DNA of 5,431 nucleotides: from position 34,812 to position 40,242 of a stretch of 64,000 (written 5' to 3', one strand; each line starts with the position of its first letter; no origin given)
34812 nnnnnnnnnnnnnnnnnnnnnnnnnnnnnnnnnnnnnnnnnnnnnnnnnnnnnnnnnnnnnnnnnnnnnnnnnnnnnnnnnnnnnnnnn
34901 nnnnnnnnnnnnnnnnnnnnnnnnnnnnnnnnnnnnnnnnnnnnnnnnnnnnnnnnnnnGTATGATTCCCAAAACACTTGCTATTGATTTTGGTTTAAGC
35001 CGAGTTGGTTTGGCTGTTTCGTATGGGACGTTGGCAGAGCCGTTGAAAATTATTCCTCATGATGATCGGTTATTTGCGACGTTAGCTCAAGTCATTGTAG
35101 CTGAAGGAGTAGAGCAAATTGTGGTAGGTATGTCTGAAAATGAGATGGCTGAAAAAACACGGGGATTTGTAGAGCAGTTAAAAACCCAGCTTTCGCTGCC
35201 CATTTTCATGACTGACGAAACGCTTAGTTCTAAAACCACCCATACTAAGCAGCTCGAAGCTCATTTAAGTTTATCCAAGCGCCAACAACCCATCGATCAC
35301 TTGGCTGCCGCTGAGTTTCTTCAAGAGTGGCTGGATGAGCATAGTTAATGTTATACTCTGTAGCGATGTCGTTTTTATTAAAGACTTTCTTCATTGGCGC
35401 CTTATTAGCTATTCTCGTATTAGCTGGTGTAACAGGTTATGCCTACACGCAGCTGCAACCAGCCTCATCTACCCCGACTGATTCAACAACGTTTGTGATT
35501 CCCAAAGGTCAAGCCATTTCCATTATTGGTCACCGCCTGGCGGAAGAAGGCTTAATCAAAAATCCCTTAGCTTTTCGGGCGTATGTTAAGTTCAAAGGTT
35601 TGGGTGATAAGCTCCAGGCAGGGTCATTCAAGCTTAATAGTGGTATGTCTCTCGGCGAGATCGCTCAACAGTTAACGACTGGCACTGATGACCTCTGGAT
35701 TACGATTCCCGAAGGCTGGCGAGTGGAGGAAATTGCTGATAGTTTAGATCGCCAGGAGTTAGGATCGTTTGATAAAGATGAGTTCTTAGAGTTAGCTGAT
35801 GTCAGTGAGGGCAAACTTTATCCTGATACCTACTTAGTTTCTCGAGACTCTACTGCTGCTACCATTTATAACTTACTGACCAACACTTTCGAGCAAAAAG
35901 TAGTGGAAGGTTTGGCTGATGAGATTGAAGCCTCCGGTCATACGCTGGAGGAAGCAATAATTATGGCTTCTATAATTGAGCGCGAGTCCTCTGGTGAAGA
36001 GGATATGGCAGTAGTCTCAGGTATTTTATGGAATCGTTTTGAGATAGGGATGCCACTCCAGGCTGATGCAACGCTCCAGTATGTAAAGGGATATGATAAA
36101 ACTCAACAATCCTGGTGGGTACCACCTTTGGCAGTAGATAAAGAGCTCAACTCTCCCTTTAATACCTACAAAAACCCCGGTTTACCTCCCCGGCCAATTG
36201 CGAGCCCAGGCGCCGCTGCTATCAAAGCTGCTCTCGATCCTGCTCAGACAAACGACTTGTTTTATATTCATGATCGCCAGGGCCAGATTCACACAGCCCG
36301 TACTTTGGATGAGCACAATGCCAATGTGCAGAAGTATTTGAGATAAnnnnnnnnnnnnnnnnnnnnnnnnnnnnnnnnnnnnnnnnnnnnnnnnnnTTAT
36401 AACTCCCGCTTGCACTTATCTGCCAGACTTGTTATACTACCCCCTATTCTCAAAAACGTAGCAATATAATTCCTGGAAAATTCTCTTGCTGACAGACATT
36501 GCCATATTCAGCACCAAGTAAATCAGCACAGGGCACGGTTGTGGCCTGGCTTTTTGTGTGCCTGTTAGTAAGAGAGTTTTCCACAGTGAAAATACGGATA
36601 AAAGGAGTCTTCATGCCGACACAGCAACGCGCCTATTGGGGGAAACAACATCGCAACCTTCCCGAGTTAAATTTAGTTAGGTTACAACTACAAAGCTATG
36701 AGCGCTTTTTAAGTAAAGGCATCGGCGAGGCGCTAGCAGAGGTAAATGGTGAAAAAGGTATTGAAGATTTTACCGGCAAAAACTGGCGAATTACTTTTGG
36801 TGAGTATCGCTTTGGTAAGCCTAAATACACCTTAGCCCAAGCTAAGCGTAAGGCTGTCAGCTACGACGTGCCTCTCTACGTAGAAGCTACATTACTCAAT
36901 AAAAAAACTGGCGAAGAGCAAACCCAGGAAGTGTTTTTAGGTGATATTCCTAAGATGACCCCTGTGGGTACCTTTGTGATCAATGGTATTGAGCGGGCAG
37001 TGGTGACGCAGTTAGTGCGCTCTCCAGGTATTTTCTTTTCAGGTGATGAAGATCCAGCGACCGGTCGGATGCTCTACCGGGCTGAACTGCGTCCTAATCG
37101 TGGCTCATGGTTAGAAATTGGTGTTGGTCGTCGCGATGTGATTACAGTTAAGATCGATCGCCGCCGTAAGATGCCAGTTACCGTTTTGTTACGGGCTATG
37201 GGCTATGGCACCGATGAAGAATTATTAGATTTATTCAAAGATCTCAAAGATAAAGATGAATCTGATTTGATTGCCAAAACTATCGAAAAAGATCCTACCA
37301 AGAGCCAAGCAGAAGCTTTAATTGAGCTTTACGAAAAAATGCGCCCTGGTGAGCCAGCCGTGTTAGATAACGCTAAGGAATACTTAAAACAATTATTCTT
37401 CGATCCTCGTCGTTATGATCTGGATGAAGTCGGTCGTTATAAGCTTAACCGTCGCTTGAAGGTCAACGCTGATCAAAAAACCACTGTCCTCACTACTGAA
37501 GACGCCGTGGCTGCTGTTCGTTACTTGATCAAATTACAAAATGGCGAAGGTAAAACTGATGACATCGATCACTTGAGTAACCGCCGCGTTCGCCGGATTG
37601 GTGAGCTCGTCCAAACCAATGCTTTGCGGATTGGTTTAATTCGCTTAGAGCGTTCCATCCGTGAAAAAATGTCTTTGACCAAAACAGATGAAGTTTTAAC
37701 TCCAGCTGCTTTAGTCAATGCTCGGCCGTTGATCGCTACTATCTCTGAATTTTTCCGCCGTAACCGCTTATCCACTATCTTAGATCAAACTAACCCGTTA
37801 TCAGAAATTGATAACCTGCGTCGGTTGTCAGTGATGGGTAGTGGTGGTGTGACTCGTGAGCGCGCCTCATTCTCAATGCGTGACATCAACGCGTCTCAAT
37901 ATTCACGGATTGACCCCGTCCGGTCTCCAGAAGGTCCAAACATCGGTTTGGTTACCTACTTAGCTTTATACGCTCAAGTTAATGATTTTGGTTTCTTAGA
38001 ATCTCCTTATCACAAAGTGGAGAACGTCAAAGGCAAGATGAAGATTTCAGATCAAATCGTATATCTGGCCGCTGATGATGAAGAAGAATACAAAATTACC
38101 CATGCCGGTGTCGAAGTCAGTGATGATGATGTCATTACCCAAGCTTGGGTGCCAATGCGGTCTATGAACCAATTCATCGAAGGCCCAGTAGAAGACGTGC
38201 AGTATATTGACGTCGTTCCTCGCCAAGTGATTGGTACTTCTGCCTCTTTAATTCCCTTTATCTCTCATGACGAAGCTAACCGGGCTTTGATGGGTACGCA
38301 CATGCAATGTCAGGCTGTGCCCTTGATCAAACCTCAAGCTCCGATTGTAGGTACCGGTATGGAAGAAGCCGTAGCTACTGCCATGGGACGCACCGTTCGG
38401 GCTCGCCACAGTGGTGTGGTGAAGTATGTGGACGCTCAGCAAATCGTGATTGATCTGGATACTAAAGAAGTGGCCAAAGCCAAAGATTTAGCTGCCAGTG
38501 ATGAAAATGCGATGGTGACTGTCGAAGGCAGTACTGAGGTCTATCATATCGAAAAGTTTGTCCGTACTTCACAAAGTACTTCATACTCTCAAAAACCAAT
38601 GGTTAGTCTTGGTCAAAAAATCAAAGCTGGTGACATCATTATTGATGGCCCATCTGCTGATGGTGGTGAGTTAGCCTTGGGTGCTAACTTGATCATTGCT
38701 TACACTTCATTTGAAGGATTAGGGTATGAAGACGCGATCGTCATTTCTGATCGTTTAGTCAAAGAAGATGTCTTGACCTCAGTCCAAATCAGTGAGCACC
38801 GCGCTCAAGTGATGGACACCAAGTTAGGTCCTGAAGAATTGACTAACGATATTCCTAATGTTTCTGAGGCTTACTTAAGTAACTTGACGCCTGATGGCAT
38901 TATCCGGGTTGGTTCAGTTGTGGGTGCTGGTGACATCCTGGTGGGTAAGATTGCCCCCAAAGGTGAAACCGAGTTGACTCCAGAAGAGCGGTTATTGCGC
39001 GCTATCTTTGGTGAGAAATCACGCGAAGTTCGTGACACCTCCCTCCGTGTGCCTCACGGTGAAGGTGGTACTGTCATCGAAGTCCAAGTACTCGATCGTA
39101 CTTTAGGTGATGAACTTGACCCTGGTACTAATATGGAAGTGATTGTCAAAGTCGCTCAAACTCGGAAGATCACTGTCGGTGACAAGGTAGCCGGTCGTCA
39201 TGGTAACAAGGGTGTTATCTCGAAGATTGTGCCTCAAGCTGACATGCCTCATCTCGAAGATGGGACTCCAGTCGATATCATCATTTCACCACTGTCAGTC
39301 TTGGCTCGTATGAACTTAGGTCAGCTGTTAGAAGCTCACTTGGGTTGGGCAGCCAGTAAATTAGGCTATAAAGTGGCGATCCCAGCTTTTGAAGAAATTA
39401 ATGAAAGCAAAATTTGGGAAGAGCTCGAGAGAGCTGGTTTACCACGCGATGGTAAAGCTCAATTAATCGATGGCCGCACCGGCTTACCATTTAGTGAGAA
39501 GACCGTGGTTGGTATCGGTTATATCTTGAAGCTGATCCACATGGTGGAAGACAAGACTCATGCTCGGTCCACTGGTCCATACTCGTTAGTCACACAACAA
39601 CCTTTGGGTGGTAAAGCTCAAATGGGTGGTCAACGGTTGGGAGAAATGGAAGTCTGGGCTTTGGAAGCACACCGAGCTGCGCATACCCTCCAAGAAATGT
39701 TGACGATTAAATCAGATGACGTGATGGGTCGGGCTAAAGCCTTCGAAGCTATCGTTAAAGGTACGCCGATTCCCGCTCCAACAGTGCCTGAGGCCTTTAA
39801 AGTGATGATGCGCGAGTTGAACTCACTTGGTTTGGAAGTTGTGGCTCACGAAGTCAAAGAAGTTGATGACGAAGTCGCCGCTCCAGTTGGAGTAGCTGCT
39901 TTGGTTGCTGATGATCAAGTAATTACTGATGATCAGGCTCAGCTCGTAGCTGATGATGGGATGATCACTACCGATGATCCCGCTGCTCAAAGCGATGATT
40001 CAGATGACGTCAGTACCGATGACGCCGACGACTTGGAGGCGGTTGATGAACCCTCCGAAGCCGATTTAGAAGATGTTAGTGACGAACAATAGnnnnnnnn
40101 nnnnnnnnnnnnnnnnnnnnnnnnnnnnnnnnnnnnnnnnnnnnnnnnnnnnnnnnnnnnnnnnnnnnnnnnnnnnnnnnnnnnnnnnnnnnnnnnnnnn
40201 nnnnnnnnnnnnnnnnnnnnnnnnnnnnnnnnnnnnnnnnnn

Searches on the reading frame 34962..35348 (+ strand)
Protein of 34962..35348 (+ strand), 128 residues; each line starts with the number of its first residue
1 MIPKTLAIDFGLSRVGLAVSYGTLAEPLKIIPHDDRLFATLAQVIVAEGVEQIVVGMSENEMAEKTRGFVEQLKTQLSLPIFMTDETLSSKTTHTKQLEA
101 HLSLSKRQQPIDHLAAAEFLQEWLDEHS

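Call 65: search_protein_families(library=ncbifam, proteins=[window:34962-35348:+], max_evalue=0.00001)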
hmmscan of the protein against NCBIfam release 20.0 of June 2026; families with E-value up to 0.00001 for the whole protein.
window:34962-35348:+ (128 aa): 2 families
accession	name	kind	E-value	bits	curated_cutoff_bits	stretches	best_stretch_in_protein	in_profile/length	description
TIGR00250.1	RNAse_H_YqgF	equivalog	2.3e-12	47.1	43.25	1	6-125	1-130/130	Holliday junction resolvase RuvX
NF001026.0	PRK00109.2-2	equivalog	9.5e-12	45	155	1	4-126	2-128/130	Holliday junction resolvase RuvX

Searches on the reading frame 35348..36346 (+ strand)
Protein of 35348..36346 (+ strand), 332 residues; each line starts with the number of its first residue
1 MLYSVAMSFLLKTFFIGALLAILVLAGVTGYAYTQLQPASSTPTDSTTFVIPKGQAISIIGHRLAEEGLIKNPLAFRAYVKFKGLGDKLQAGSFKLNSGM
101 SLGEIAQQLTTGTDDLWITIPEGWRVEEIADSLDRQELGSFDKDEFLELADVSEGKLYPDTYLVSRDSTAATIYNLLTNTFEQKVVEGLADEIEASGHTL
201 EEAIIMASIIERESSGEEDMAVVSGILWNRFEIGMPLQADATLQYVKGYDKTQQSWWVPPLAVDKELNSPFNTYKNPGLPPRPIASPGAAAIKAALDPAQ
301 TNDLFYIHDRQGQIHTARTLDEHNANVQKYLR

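Call 65: search_protein_families(library=ncbifam, proteins=[window:35348-36346:+], max_evalue=0.00001)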
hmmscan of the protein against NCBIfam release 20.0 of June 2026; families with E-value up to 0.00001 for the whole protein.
window:35348-36346:+ (332 aa): 2 families
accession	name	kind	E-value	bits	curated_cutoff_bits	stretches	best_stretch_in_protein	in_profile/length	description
TIGR00247.1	TIGR00247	hypoth_equivalog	4e-58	197.1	103.4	1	16-332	6-342/347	endolytic transglycosylase MltG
NF007619.0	PRK10270.1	equivalog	3.5e-31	108.5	532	1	19-332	11-332/340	cell division protein YceG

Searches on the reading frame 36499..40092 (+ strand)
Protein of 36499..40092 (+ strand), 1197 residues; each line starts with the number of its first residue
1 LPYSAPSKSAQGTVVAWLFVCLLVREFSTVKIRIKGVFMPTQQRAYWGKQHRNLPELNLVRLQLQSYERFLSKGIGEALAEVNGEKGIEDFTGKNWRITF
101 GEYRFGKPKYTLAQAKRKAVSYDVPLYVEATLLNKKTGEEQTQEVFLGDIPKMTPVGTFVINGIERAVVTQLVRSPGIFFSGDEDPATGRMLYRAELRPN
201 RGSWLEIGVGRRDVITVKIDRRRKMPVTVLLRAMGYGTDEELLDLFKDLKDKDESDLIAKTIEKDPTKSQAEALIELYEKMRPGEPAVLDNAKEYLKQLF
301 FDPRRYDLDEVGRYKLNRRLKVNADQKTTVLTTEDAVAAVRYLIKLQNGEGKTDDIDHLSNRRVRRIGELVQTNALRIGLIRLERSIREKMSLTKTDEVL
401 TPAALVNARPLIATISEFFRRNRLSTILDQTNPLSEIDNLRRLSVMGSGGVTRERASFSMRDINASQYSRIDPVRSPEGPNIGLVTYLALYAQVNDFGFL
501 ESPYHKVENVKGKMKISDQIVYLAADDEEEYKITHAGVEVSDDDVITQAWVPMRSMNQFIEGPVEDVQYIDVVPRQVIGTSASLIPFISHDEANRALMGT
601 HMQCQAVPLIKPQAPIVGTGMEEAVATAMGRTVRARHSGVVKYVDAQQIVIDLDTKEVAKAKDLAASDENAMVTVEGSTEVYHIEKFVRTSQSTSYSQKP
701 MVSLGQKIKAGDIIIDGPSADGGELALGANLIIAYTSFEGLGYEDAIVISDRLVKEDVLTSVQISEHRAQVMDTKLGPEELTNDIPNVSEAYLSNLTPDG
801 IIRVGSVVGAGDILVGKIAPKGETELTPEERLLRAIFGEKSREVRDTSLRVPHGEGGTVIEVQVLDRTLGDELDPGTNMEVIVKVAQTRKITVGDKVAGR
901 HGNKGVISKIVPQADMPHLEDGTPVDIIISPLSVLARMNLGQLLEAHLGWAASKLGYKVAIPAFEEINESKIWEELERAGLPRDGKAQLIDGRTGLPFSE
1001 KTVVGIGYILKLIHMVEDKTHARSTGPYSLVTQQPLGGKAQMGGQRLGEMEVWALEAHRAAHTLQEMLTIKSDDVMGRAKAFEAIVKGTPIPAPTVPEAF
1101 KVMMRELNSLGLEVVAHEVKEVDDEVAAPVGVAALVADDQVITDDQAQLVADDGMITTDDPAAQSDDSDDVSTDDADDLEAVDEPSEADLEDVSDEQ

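Call 65: search_protein_families(library=ncbifam, proteins=[window:36499-40092:+], max_evalue=0.00001)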
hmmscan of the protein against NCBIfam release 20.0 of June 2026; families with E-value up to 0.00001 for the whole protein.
window:36499-40092:+ (1197 aa): 7 families
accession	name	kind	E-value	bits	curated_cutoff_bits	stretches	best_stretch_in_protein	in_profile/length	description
NF001616.1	PRK00405.1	equivalog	0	1399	896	1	43-1115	2-1093/1096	DNA-directed RNA polymerase subunit beta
TIGR02013.1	rpoB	equivalog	0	1397.8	801.15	3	249-868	291-892/1238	DNA-directed RNA polymerase subunit beta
NF007172.0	PRK09603.1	equivalog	1.6e-294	980.5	5372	4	259-867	361-946/2890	DNA-directed RNA polymerase subunit beta/beta'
NF011417.0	PRK14844.1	equivalog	1.2e-276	921.6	4632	4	258-868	368-957/2839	DNA-directed RNA polymerase subunit beta/beta'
NF006335.0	PRK08565.1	equivalog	1e-103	347.9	1402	2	727-1074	713-1051/1116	DNA-directed RNA polymerase subunit B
TIGR03670.1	rpoB_arch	equivalog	1.7e-71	241.2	811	1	727-1075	197-536/599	DNA-directed RNA polymerase subunit B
NF007175.0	PRK09606.1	equivalog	3.1e-28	98.5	355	1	154-495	142-471/496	DNA-directed RNA polymerase subunit B''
